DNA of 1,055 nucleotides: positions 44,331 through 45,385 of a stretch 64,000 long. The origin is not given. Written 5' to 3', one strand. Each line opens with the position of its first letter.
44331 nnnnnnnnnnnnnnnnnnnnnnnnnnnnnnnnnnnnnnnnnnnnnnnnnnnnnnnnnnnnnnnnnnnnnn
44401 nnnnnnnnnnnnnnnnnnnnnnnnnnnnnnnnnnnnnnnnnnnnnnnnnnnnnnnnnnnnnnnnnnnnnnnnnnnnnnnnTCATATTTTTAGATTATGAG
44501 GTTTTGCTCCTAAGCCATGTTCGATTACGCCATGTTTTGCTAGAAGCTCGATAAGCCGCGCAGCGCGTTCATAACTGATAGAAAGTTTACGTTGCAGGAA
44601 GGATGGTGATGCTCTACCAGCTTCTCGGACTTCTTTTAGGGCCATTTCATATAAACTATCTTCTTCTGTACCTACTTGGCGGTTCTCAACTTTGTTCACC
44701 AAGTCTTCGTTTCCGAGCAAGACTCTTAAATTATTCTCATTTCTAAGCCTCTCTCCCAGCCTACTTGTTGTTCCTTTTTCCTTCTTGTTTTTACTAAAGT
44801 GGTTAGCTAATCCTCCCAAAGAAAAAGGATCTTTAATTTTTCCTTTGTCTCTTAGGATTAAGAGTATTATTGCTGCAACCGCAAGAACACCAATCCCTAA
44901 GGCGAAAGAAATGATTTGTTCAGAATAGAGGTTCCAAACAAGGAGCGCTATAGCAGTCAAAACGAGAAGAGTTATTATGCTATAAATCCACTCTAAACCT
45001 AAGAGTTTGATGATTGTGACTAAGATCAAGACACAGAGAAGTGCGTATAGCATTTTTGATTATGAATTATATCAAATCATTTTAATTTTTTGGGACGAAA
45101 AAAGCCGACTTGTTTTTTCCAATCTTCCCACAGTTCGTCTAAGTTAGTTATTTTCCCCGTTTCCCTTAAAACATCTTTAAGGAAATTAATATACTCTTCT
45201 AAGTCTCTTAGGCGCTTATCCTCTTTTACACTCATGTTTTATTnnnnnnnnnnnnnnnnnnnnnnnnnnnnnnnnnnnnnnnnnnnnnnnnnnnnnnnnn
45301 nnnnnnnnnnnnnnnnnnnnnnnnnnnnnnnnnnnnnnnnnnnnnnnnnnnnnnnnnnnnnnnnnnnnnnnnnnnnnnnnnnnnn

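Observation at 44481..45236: FtsK-gamma-like winged-helix DNA-binding domain fused to a membrane anchor and translationally coupled to atpD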

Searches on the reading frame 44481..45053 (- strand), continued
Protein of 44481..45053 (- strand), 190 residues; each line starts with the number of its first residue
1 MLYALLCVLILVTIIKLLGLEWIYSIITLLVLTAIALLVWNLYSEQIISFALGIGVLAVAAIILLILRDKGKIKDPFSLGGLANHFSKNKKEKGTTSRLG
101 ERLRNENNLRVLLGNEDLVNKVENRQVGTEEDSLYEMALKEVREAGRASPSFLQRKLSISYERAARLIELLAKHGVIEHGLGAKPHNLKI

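Call 35: find_related_loci(query=A2, collection=metagenome_contigs, flank=6000)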
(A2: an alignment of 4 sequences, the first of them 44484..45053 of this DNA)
Query A2 (190 aa) in metagenome_contigs; peptide patterns used: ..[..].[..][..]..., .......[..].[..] (x = any residue, [..] = any of these).
600 stretches matched a pattern (row limit reached: there are more); 594 encode a relative of the query (tblastn E <= 1e-3); the best 80 are kept; 80 distinct loci.
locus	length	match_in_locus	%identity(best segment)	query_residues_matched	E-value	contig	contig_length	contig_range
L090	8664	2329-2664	37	82-188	8e-17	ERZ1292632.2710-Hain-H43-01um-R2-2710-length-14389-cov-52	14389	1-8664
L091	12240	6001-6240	44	105-188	2e-16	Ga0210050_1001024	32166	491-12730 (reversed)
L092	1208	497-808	40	90-188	2e-16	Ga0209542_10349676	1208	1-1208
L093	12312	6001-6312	38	90-188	3e-16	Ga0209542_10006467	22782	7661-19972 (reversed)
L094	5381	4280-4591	41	86-184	5e-16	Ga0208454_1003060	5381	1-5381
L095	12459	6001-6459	33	35-188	2e-15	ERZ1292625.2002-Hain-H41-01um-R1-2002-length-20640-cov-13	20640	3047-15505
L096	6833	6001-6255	45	105-188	2e-15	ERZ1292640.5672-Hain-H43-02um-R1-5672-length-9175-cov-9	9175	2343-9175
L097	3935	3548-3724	54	130-188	2e-15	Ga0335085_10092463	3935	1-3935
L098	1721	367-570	46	113-188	2e-15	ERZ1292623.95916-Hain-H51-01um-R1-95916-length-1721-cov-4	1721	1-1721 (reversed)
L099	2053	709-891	54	128-188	2e-15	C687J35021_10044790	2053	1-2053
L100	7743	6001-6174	59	131-188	2e-15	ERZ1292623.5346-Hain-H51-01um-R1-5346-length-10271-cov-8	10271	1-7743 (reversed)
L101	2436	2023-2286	42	101-188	3e-15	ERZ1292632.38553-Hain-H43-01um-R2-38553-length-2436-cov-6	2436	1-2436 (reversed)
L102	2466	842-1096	46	102-188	3e-15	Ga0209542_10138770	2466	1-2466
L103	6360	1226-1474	36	85-188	3e-15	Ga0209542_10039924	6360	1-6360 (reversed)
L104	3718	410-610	49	122-188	7e-15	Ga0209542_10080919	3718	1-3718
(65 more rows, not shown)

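Call 41: search_protein_families(library=phrogs, proteins=[window:44481-45053:-, P0014, P0036], max_evalue=0.01)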
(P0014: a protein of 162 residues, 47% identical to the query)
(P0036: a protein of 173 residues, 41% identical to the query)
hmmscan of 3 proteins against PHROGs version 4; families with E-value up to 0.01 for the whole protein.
window:44481-45053:- (190 aa): 6 families
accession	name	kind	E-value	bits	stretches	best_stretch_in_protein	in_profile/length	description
phrog_13700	-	moron, auxiliary metabolic gene and host takeover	1.9e-10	41.6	1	123-185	56-118/284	FtsK/SpoIIIE-like protein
phrog_6576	-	unknown function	3.3e-08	34.3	1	120-178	156-214/325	-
phrog_36563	-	unknown function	3e-07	31.4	1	116-185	168-236/254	-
phrog_22882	-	unknown function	2e-05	25.1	1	130-178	8-56/278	-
phrog_4212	-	unknown function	0.0025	18.1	1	126-172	136-182/353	-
phrog_6152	-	unknown function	0.0034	17.5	1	125-184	272-331/355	-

P0014 (162 aa): 11 families
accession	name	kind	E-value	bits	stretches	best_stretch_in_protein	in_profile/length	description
phrog_13700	-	moron, auxiliary metabolic gene and host takeover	2.6e-20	73.9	1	89-161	55-127/284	FtsK/SpoIIIE-like protein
phrog_6576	-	unknown function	3e-13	50.8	1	93-160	162-229/325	-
phrog_36563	-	unknown function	5.4e-13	50.2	1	92-159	176-243/254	-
phrog_22882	-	unknown function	3.9e-12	47.1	1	92-158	3-69/278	-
phrog_6152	-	unknown function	4.2e-09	36.9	1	95-157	275-337/355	-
phrog_29917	-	unknown function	2.1e-08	35.1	1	120-155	2-37/39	-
phrog_4446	-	unknown function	8e-07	29.9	1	99-162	5-68/204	-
phrog_4212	-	unknown function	9.4e-06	26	1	97-159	140-202/353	-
phrog_1358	-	moron, auxiliary metabolic gene and host takeover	2.4e-05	23.1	1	82-158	847-931/1382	FtsK/SpoIIIE-like protein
phrog_944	-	moron, auxiliary metabolic gene and host takeover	0.0038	17.9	1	5-96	125-204/235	membrane protein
phrog_25692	-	unknown function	0.0064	17.4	1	11-85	30-105/131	-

P0036 (173 aa): 11 families
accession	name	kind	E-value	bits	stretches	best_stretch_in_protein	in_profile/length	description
phrog_13700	-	moron, auxiliary metabolic gene and host takeover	5e-22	79.5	1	74-167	36-128/284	FtsK/SpoIIIE-like protein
phrog_6576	-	unknown function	1.3e-12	48.8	1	88-169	150-233/325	-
phrog_36563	-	unknown function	2.8e-12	47.9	1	87-169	167-248/254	-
phrog_6152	-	unknown function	1.8e-08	34.9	1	88-163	263-338/355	-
phrog_22882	-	unknown function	2.7e-08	34.5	1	103-159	9-64/278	-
phrog_29917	-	unknown function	3e-08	34.6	1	125-159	2-36/39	-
phrog_1358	-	moron, auxiliary metabolic gene and host takeover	0.00011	20.8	1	76-154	838-924/1382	FtsK/SpoIIIE-like protein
phrog_4212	-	unknown function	0.0006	20.1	1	110-153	148-191/353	-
phrog_4446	-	unknown function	0.0013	19.4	1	107-160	8-61/204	-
phrog_24050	-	unknown function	0.006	17.9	1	73-149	12-81/125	-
phrog_28833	-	unknown function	0.0072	17.2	0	20-97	6-75/85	-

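Call 42: search_protein_families(library=padloc, proteins=[window:44481-45053:-, P0014, P0036], max_evalue=0.01)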
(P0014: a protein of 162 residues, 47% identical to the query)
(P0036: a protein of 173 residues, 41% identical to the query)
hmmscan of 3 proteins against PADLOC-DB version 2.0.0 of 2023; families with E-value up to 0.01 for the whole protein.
window:44481-45053:- (190 aa): 0 families

P0014 (162 aa): 0 families

P0036 (173 aa): 1 family
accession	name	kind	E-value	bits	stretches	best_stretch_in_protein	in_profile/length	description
PDLC03841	LeoBC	-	0.00068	16.9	1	21-113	459-536/601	-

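Call 45: predict_structure(alignment_id=A3)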
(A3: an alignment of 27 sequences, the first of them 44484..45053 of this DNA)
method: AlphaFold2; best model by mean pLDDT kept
length: 190 residues; sequences in the alignment: 27
mean_pLDDT: 74.0   pTM: 0.36
mean pLDDT of the five models: 74.0, 72.6, 72.3, 72.2, 70.5
residues with pLDDT >= 90: 45; 70-90: 73; 50-70: 47; < 50: 25
segments of 3 or more residues with pLDDT < 50: 78-82, 84-97, 124-127
pLDDT, mean of each block of 10 residues (from residue 1): 85 83 83 83 65 78 81 54 48 46 54 53 56 94 92 96 95 88 71
secondary structure, 60 per line:
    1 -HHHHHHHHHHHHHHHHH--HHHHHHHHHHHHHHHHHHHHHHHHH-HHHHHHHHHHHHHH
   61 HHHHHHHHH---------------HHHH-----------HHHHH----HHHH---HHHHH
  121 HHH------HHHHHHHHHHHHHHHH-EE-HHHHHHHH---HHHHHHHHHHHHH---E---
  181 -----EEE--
elements in order: H2-18 H21-45 H47-69 H85-88 H100-104 H109-112 H116-123 H130-145 H150-157 H161-173 E186-188

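Call 47: search_solved_structures(query=window:44484-45053:-, max_evalue=0.01, show_alignments=3)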
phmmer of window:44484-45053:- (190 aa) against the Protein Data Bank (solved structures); distinct sequences matched with E-value up to 0.01: 6.
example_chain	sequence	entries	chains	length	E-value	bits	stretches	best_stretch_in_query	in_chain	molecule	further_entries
2j5o_A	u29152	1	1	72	1.2e-08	38.3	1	127-177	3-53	DNA TRANSLOCASE FTSK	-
2ve8_A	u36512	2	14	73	1.3e-08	38.2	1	128-177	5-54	DNA TRANSLOCASE FTSK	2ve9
2iut_A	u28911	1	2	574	3.3e-07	33.6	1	127-177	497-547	DNA TRANSLOCASE FTSK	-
2j5p_A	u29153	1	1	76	2e-05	27.8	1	128-178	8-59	DNA TRANSLOCASE FTSK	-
5dcf_A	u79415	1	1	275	9.7e-05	25.6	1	126-178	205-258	Tyrosine recombinase XerD,DNA translocase FtsK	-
2ius_A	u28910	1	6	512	0.00088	22.5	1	130-178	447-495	DNA TRANSLOCASE FTSK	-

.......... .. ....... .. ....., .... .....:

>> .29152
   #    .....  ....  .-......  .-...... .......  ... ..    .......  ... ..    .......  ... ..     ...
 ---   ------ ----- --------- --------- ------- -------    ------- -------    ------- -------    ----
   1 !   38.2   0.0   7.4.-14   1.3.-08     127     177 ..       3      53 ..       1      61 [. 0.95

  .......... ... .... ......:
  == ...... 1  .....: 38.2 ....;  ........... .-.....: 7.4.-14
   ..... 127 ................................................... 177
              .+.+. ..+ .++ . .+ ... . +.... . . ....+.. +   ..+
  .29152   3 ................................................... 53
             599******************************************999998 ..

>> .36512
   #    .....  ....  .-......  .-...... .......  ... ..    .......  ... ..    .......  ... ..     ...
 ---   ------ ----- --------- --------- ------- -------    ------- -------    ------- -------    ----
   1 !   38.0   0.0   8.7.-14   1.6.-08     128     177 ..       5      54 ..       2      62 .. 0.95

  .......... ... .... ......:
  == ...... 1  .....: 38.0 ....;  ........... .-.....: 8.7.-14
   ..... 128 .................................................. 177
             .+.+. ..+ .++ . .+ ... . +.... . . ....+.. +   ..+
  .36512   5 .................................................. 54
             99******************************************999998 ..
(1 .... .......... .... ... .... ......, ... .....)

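Call 49: fold_search(model_id=the predicted structure, library=pdb)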
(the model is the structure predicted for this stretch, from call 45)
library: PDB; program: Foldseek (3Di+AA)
matches with E <= 10: 1677; with E <= 0.001: 11
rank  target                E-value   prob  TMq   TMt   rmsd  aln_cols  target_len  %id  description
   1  2ve9_A                2.8e-04  1.00  0.29  0.85   1.1        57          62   40  Xray structure of KOPS bound gamma domain of FtsK (P. aeruginosa) (released 2008-09-09)
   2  2ve8_C                2.8e-04  1.00  0.27  0.80   1.2        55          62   42  Xray structure of FtsK gamma domain (P. aeruginosa) (released 2008-09-09)
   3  2ve8_B                3.2e-04  1.00  0.29  0.83   1.1        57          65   40  Xray structure of FtsK gamma domain (P. aeruginosa) (released 2008-09-09)
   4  2ve9_F                3.5e-04  1.00  0.29  0.84   1.1        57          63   40  Xray structure of KOPS bound gamma domain of FtsK (P. aeruginosa) (released 2008-09-09)
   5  2ve8_D                3.5e-04  1.00  0.28  0.74   1.4        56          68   41  Xray structure of FtsK gamma domain (P. aeruginosa) (released 2008-09-09)
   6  2ve8_A                3.7e-04  1.00  0.28  0.74   1.5        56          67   41  Xray structure of FtsK gamma domain (P. aeruginosa) (released 2008-09-09)
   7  2ve8_G                3.9e-04  1.00  0.29  0.88   1.2        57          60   40  Xray structure of FtsK gamma domain (P. aeruginosa) (released 2008-09-09)
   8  2ve9_B                5.1e-04  1.00  0.28  0.82   1.6        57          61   40  Xray structure of KOPS bound gamma domain of FtsK (P. aeruginosa) (released 2008-09-09)
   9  2j5p_MODEL_1_A        5.9e-04  1.00  0.29  0.76   1.6        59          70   32  E. coli FtsK gamma domain (released 2006-10-04)
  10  2ve8_F                8.2e-04  1.00  0.29  0.80   2.2        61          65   41  Xray structure of FtsK gamma domain (P. aeruginosa) (released 2008-09-09)
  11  2ve8_H                8.8e-04  1.00  0.28  0.82   1.4        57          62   40  Xray structure of FtsK gamma domain (P. aeruginosa) (released 2008-09-09)
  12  2j5o_MODEL_1_A        1.0e-03  1.00  0.28  0.70   1.4        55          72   42  Pseudomonas aeruginosa FtsK gamma domain (released 2006-10-04)
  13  2ve8_E                1.0e-03  1.00  0.29  0.79   2.2        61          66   41  Xray structure of FtsK gamma domain (P. aeruginosa) (released 2008-09-09)
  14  5f7q_E                1.2e-02  1.00  0.24  0.13   5.8        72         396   17  ROK repressor Lmo0178 from Listeria monocytogenes bound to operator (released 2016-09-07)
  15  2hr3_B                1.9e-02  0.99  0.26  0.36  10.7        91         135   18  Crystal structure of putative transcriptional regulator protein from Pseudomonas aeruginosa PA01 at 2.4 A resolution (released 2006-09-19)
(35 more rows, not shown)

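Call 52: find_encoding_contigs(protein=P0019, flank=6000, max_places=2)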
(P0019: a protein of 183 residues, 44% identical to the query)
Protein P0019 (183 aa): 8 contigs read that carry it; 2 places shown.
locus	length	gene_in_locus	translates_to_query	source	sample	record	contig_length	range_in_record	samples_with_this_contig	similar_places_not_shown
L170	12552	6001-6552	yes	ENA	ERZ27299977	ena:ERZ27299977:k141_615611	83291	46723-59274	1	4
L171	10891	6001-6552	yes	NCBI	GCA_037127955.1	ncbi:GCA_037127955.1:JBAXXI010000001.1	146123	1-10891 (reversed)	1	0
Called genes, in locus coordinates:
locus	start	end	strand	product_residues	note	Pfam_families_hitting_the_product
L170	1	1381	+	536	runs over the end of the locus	PF02384:N6_Mtase, PF05175:MTS, PF07669:Eco57I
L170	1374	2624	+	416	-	PF01420:Methylase_S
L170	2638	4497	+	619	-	PF00580:UvrD-helicase, PF13245:AAA_19, PF01443:Viral_helicase1 (faint), PF13361:UvrD_C, PF13538:UvrD_C_2 (faint)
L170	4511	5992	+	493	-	PF11074:DUF2779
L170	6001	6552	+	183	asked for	PF09397:FtsK_gamma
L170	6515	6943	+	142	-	-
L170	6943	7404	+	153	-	-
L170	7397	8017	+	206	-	-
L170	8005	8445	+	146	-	-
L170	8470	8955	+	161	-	-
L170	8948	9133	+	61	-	-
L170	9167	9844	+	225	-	-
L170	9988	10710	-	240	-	-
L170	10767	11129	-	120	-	-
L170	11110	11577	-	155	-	-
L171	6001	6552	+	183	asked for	PF09397:FtsK_gamma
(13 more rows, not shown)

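Call 53: find_encoding_contigs(protein=P0203, flank=6000, max_places=2)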
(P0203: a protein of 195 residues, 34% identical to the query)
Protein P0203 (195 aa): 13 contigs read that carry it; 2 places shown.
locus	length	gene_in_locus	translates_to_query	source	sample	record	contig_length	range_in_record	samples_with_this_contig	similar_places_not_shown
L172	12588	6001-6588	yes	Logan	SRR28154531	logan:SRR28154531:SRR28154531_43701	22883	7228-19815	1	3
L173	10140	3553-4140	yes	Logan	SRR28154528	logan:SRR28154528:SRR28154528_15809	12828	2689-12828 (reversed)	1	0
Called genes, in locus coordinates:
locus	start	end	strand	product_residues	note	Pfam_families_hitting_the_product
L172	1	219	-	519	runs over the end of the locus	PF25973:BSH_CzcB (faint), PF25989:YknX_C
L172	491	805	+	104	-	-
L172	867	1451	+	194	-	PF02525:Flavodoxin_2, PF03358:FMN_red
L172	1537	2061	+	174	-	-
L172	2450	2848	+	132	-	PF03073:TspO_MBR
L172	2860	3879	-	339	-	PF02618:YceG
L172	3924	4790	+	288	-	PF25145:NfeD1b_N (weak), PF01343:Peptidase_S49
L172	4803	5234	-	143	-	-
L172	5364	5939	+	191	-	-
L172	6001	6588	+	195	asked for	PF09397:FtsK_gamma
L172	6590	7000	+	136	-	-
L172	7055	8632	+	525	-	PF12161:HsdM_N, PF02384:N6_Mtase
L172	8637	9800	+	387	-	PF01420:Methylase_S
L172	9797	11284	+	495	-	PF28123:DUF8370, PF28130:DUF8371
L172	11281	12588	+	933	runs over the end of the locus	PF04313:HSDR_N, PF04851:ResIII, PF00270:DEAD (weak), PF18766:SWI2_SNF2, PF22679:T1R_D3-like, PF12008:EcoR124_C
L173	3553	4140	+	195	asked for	PF09397:FtsK_gamma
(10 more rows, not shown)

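Call 55: find_encoding_contigs(protein=P0235, flank=6000, max_places=3)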
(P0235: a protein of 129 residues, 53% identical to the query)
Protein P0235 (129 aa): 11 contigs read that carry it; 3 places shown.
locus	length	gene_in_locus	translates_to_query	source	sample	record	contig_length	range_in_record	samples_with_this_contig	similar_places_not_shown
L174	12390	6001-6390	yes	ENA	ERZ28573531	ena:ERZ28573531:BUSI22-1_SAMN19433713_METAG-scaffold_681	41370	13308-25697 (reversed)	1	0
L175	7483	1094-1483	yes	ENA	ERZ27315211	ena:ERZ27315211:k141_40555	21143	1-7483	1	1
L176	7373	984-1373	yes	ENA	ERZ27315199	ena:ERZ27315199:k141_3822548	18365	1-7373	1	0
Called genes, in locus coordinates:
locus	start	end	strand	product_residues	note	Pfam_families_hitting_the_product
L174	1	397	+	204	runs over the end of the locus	PF00300:His_Phos_1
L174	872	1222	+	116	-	-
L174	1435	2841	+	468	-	PF03988:DUF347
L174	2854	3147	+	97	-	-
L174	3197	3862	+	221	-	PF00072:Response_reg, PF00486:Trans_reg_C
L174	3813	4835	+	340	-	PF14501:HATPase_c_5 (faint), PF00512:HisKA, PF02518:HATPase_c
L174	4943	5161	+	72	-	-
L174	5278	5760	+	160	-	PF09900:DUF2127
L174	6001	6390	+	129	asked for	PF09397:FtsK_gamma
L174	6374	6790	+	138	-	-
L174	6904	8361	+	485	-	PF00152:tRNA-synt_2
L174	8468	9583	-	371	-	PF01409:tRNA-synt_2d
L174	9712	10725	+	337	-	PF02016:Peptidase_S66, PF17676:Peptidase_S66C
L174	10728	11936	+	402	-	PF00278:Orn_DAP_Arg_deC, PF02784:Orn_Arg_deC_N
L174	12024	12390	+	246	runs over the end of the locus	PF13489:Methyltransf_23, PF13649:Methyltransf_25, PF13847:Methyltransf_31, PF08241:Methyltransf_11, PF08242:Methyltransf_12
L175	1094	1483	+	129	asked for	PF09397:FtsK_gamma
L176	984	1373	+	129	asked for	PF09397:FtsK_gamma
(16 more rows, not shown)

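Call 56: find_encoding_contigs(protein=P0249, flank=6000, max_places=3)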
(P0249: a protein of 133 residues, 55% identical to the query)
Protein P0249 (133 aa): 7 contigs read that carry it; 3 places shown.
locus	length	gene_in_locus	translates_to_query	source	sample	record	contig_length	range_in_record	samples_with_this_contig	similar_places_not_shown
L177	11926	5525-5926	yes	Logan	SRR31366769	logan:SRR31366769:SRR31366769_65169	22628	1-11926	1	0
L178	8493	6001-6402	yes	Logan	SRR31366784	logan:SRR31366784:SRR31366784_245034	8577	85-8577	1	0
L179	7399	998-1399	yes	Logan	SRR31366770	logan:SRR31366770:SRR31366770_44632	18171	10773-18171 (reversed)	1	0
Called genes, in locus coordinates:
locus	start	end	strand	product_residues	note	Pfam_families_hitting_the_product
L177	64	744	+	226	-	-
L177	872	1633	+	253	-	-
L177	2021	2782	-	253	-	-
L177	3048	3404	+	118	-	-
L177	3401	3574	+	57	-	-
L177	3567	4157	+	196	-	-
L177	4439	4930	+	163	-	-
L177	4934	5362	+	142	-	-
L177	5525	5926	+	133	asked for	PF09397:FtsK_gamma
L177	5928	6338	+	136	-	-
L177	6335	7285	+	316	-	PF03747:ADP_ribosyl_GH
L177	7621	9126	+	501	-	PF11074:DUF2779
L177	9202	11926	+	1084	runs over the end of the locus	PF00176:SNF2-rel_dom, PF04851:ResIII (weak), PF00270:DEAD (faint), PF20720:nSTAND3 (faint), PF00271:Helicase_C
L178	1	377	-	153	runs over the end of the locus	?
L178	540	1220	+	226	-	-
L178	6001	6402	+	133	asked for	PF09397:FtsK_gamma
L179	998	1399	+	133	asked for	PF09397:FtsK_gamma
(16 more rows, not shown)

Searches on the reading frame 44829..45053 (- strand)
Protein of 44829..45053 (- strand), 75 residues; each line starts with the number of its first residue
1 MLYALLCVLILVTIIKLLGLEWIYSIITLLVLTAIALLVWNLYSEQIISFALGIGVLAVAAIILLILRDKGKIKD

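Call 63: find_homologous_proteins(query=A4, max_evalue=0.001)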
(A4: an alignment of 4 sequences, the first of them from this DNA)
Query A4 (4 sequences): 579 candidates shared short words with the query, none scored E <= 0.001.

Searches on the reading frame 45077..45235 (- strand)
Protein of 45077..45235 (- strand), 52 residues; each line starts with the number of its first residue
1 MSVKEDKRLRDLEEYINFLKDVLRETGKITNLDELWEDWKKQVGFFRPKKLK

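Call 3: search_protein_families(library=pfam, proteins=[window:45077-45235:-], max_evalue=1)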
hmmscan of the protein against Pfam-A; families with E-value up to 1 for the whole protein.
window:45077-45235:- (52 aa): 0 families

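Call 6: search_protein_families(library=ncbifam, proteins=[window:45077-45235:-], max_evalue=0.01)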
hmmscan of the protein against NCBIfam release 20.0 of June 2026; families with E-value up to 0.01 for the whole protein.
window:45077-45235:- (52 aa): 0 families

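Call 8: list_cluster_members(proteins=[P0001, P0002, window:45077-45235:-, window:46180-46404:-])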
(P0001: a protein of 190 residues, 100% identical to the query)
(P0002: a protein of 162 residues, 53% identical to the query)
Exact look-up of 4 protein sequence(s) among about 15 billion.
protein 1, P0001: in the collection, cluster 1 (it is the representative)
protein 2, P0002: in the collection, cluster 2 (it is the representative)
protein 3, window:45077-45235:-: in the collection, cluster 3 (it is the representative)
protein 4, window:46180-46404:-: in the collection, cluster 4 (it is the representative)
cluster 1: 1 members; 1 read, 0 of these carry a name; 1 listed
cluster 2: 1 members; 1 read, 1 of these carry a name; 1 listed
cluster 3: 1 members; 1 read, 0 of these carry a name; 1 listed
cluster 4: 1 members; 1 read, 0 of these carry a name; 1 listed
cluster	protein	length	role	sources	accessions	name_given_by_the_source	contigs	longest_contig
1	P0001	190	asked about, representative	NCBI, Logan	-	-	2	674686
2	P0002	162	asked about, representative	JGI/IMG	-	S-DNA-T family DNA segregation ATPase FtsK/SpoIIIE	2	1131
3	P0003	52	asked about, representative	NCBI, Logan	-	-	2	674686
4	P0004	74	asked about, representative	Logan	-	-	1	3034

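Call 41: search_protein_families(library=phrogs, proteins=[window:45077-45235:-], max_evalue=0.01)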
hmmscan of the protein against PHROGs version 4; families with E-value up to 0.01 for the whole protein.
window:45077-45235:- (52 aa): 0 families

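Call 42: search_protein_families(library=padloc, proteins=[window:45077-45235:-], max_evalue=0.01)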
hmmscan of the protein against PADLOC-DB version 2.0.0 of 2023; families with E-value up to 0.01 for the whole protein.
window:45077-45235:- (52 aa): 1 family
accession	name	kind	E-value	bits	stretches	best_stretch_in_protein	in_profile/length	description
PDLC01833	CARF2--CARF_HEPN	-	0.005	13.5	1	8-43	492-527/671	-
